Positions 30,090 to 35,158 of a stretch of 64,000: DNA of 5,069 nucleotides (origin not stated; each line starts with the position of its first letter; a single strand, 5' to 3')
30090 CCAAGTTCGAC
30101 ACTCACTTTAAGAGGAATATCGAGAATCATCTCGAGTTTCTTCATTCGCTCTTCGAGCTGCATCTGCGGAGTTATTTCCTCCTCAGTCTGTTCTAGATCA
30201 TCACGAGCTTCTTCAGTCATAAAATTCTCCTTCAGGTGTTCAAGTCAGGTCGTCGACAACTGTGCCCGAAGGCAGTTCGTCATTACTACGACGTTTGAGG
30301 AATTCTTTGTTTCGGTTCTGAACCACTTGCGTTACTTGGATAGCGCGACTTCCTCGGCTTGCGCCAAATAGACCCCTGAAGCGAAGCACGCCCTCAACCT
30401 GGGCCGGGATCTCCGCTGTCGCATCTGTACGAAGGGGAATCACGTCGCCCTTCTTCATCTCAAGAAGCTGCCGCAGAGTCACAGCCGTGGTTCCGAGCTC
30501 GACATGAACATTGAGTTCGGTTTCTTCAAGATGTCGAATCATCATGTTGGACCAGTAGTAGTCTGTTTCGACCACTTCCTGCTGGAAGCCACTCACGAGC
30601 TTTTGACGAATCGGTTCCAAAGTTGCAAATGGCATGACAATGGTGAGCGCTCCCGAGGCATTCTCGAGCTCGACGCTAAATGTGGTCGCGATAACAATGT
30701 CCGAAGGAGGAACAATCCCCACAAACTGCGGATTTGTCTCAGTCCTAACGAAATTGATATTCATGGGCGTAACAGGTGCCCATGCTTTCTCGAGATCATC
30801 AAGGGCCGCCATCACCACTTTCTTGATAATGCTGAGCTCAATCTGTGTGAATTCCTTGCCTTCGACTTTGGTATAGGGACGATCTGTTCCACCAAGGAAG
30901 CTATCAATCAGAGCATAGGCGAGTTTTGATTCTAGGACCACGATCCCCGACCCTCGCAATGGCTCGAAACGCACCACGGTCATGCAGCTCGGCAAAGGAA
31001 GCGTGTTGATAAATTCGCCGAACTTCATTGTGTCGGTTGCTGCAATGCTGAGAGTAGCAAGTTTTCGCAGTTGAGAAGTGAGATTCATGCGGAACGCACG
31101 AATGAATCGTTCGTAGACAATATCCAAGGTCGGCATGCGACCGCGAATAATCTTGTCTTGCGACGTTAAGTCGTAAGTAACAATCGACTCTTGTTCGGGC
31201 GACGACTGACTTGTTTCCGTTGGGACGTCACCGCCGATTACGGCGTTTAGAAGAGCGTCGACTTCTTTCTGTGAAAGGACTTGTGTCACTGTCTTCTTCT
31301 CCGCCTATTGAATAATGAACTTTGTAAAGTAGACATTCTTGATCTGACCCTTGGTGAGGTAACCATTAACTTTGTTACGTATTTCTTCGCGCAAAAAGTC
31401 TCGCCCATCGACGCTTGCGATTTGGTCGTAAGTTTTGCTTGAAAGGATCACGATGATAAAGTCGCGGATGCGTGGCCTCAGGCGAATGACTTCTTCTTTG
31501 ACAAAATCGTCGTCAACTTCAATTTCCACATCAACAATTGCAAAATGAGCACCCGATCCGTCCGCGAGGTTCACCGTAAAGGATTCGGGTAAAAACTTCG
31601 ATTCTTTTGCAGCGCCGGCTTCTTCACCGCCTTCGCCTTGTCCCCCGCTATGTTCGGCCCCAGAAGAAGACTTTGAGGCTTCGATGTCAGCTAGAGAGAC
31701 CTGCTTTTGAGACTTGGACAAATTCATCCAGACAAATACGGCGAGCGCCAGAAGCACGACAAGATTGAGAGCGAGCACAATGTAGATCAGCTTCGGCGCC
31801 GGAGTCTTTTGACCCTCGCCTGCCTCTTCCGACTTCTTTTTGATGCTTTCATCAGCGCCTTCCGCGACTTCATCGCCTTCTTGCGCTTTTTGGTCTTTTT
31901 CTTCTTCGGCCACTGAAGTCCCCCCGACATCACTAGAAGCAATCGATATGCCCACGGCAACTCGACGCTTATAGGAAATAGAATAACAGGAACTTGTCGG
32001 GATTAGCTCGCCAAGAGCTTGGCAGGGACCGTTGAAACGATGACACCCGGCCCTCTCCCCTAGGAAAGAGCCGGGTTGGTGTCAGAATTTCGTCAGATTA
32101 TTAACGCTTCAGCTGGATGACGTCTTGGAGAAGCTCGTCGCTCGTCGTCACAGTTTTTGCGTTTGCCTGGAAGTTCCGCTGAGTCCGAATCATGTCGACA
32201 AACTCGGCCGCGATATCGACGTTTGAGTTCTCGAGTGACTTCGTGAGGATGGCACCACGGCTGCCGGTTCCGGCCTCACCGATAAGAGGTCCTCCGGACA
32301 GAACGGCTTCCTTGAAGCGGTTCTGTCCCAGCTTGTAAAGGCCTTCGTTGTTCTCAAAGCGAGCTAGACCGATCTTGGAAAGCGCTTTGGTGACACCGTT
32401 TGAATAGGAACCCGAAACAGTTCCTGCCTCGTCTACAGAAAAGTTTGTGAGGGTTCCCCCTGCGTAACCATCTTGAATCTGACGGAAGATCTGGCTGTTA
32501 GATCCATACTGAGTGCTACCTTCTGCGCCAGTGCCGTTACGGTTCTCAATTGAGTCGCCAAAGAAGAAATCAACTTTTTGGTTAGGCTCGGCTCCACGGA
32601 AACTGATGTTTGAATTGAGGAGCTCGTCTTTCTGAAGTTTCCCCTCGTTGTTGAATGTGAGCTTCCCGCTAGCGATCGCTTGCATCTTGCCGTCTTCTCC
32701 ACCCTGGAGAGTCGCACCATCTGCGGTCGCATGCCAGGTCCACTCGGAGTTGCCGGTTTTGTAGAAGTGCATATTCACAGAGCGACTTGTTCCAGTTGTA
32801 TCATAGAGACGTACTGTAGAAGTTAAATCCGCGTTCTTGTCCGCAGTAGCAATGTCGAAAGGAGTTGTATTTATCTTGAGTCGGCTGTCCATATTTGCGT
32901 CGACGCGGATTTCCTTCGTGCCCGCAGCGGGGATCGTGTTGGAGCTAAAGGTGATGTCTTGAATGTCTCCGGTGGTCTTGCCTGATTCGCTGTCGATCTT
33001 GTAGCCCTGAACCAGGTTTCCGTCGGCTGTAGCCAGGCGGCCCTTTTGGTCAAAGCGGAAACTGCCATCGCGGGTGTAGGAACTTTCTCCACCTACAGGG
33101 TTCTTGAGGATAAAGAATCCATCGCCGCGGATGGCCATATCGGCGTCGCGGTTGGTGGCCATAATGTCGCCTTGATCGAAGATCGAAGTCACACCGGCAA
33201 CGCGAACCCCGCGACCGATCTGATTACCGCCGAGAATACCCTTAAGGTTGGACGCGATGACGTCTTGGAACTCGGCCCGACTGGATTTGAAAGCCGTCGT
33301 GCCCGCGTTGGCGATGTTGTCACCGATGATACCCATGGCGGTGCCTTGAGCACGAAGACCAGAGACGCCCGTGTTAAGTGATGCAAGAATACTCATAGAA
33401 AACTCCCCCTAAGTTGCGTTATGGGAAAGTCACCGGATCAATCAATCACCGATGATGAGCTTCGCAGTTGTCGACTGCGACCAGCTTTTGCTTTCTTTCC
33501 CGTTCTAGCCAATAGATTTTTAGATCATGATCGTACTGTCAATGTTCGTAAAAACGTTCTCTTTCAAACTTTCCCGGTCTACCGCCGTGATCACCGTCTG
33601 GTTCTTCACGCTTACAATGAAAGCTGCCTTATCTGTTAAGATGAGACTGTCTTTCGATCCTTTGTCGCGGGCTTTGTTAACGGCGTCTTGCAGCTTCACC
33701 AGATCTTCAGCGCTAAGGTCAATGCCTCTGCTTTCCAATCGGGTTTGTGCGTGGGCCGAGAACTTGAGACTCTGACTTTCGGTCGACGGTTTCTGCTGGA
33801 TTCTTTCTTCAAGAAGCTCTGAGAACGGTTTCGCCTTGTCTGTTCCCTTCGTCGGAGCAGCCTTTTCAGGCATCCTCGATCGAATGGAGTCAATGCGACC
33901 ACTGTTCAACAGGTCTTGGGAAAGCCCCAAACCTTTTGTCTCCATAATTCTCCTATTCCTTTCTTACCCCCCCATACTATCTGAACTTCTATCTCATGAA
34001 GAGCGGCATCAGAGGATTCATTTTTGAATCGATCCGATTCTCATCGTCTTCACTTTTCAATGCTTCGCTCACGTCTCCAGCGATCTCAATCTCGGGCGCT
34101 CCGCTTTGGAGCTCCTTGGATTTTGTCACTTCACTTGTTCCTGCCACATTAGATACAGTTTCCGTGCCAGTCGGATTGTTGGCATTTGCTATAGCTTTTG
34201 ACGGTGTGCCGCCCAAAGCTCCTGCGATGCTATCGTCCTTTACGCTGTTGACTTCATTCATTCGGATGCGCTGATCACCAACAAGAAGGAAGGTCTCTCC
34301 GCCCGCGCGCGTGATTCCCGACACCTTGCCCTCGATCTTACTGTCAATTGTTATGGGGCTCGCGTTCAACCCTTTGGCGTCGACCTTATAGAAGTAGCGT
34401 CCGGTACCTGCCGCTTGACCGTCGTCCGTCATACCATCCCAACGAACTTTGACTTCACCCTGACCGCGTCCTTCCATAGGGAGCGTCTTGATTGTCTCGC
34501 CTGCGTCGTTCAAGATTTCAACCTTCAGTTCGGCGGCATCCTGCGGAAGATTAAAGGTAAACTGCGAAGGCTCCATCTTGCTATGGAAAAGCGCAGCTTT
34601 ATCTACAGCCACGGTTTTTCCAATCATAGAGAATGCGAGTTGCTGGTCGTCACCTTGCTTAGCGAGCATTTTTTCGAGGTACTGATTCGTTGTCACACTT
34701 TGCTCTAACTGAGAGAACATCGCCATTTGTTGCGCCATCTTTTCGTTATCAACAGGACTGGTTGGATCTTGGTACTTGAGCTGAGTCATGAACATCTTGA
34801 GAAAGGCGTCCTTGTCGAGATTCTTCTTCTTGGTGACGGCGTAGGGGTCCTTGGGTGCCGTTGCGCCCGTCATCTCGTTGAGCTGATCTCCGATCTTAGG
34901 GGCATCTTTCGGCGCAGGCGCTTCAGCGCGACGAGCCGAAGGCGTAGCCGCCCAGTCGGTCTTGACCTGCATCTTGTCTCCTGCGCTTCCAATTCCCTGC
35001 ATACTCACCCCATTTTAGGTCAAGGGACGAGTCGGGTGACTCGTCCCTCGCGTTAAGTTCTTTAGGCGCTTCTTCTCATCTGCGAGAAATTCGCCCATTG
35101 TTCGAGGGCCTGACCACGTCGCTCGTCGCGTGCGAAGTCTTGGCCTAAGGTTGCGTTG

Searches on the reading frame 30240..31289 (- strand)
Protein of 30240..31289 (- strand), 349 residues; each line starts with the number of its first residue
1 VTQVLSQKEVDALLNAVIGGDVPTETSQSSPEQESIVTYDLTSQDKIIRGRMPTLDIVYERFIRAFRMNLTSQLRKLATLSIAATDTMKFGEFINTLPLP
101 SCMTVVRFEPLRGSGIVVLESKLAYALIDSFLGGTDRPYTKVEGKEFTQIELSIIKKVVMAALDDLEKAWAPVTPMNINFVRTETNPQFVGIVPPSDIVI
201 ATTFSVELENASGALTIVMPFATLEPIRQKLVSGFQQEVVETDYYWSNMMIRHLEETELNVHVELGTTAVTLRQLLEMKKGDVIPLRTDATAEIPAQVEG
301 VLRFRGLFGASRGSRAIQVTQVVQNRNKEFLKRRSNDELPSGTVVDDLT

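Call 47: search_protein_families(library=pfam, proteins=[window:30240-31289:-], max_evalue=0.00001)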
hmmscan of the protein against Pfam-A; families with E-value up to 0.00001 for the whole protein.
window:30240-31289:- (349 aa): 2 families
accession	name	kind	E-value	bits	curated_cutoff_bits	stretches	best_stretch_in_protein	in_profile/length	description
PF02154.20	FliM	-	5.1e-62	209.6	27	1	39-231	1-192/192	Flagellar motor switch protein FliM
PF01052.25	FliMN_C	-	5.3e-20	71.6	23.8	1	253-323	2-72/73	Type III flagellar switch regulator (C-ring) FliN C-term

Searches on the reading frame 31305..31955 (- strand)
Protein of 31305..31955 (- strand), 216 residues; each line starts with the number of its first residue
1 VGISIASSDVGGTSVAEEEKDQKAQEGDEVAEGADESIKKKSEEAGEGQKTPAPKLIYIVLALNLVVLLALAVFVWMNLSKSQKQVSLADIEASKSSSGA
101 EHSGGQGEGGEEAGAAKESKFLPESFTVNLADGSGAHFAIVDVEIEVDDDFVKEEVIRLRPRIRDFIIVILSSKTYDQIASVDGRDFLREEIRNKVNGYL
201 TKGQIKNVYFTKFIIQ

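Call 47: search_protein_families(library=pfam, proteins=[window:31305-31955:-], max_evalue=0.00001)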
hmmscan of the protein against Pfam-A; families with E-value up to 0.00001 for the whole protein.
window:31305-31955:- (216 aa): 1 family
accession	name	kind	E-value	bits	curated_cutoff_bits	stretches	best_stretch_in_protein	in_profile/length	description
PF03748.19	FliL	-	1.8e-24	86.6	24.6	1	122-216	4-103/103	Flagellar basal body-associated protein FliL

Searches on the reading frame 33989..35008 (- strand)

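Call 47: search_protein_families(library=pfam, proteins=[window:33989-35008:-], max_evalue=0.00001)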
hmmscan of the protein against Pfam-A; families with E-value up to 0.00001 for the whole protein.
window:33989-35008:- (339 aa): 2 families
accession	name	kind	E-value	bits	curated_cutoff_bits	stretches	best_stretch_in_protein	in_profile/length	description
PF03963.19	FlgD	-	7.5e-17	61.7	27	1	53-112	15-74/75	Flagellar hook capping protein - N-terminal region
PF13860.13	FlgD_ig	-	1.8e-16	60.3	27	1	146-212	10-76/79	FlgD Ig-like domain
